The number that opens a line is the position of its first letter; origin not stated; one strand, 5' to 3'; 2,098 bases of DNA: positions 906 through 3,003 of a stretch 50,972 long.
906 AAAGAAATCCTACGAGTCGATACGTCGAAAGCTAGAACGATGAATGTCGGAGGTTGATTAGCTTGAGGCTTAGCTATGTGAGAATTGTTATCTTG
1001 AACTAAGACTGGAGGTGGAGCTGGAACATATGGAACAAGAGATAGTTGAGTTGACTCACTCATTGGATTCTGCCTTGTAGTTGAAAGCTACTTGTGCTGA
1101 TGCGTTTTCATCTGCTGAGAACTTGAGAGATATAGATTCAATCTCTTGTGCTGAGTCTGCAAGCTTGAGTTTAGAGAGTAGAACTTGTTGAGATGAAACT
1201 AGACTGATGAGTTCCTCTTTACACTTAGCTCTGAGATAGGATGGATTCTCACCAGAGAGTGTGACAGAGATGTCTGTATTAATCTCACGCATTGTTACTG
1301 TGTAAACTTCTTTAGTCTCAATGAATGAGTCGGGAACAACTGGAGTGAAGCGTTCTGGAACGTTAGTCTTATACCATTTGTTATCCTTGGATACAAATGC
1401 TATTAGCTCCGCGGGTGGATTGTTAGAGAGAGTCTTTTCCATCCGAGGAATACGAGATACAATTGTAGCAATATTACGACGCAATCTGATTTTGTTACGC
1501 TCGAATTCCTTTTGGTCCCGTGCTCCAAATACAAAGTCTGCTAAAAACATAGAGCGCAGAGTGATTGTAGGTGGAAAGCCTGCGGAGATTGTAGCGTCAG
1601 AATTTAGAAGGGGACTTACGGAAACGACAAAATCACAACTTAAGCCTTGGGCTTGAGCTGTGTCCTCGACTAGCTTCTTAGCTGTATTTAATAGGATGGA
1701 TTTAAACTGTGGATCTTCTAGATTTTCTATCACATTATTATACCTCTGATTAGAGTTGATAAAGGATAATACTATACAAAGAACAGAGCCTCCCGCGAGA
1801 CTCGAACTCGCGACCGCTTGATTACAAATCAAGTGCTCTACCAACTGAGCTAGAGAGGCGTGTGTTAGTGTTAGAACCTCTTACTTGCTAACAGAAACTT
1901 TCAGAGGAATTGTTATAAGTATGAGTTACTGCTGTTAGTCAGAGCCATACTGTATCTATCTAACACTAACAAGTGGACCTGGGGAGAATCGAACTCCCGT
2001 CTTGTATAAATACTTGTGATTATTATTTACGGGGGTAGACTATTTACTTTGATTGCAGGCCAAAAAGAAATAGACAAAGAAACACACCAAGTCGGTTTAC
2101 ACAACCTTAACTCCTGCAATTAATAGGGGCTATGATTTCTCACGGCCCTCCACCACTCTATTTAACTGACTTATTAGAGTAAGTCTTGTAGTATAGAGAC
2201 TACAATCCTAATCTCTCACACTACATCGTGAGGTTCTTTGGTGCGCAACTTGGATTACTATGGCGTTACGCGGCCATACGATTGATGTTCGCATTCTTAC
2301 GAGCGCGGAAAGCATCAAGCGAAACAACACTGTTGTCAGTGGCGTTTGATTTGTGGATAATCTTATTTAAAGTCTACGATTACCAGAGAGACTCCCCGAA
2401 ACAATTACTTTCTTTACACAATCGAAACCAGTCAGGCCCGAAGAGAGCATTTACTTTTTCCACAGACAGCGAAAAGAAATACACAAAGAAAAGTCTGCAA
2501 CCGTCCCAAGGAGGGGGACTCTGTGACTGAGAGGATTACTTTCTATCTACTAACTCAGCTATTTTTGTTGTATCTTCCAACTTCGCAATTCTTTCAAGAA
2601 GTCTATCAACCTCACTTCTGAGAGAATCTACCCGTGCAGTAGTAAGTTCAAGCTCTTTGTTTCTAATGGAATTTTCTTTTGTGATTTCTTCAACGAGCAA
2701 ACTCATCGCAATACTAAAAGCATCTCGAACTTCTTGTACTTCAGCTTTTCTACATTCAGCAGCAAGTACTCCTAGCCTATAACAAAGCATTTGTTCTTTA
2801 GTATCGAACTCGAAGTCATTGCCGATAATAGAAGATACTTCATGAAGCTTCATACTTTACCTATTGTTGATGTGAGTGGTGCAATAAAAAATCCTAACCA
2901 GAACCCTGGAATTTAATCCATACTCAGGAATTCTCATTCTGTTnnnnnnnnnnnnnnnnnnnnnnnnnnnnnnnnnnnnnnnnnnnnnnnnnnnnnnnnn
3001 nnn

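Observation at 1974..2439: Full-length tmRNA (ssrA) encoded by a 51-kb phage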

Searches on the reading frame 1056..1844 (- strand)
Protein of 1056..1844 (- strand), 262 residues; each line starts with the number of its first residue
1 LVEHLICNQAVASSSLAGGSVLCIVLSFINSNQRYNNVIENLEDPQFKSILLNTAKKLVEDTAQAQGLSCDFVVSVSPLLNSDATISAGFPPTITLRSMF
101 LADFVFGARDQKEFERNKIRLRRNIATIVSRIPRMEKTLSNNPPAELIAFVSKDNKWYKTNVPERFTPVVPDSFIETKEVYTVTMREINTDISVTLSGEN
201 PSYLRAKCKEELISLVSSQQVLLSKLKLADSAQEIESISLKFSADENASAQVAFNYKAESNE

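Call 72: search_protein_families(library=pfam, alignment_id=A7, max_evalue=0.001)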
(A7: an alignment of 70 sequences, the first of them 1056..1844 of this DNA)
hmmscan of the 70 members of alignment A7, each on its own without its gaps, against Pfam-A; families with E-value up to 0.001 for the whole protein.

A. member 1, window:1056-1844:- (262 aa): 0 families

B. families by the number of members that match (of 70 scanned): 25 families
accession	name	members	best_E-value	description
PF00476.26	DNA_pol_A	2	1.1e-21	DNA polymerase family A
PF00176.29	SNF2-rel_dom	1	2.2e-25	SNF2-related domain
PF05838.17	Glyco_hydro_108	1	2.9e-22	Glycosyl hydrolase 108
PF03013.19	Pyr_excise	1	1.5e-21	Pyrimidine dimer DNA glycosylase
PF24175.2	SU10_adaptor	1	2.2e-19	SU10 adaptor protein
PF13148.11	DUF3987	1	3.7e-19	Protein of unknown function (DUF3987)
PF09374.15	PG_binding_3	1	1.1e-16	Predicted Peptidoglycan domain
PF00271.37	Helicase_C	1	8.8e-16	Helicase conserved C-terminal domain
PF12705.13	PDDEXK_1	1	1.2e-14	PD-(D/E)XK nuclease superfamily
PF23992.1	Pam3_gp32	1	2.6e-12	Phage Pam3 gp32-like protein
PF24729.2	Acb2_Tad1_hairpin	1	5.6e-11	Acb2/Tad1, hairpin domain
PF23899.1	SU10_portal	1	1.5e-10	Phage SU10 portal protein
PF13420.13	Acetyltransf_4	1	3.4e-10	Acetyltransferase (GNAT) domain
PF01612.26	DNA_pol_A_exo1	1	8.1e-09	3'-5' exonuclease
PF00166.26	Cpn10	1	1.2e-08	Chaperonin 10 Kd subunit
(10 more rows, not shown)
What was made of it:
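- One ORF of the genome matches the Acb2/Tad1 hairpin domain of known anti-defence proteins (call 72).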

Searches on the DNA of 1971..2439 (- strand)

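Call 4: search_dna_similar(query=window:1971-2439:-, collection=phages, mode=distant, max_rows=30)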
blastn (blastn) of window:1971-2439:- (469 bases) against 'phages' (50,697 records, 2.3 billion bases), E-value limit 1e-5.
No match.

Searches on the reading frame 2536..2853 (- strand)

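Call 27: search_protein_families(library=pfam, proteins=[window:2536-2853:-], max_evalue=0.01)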
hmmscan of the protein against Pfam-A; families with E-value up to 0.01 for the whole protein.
window:2536-2853:- (105 aa): 1 family
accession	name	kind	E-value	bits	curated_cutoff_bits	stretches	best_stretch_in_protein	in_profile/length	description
PF18504.6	Csm1_N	-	4.5e-05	24.1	26.3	1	52-97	20-65/70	Csm1 N-terminal domain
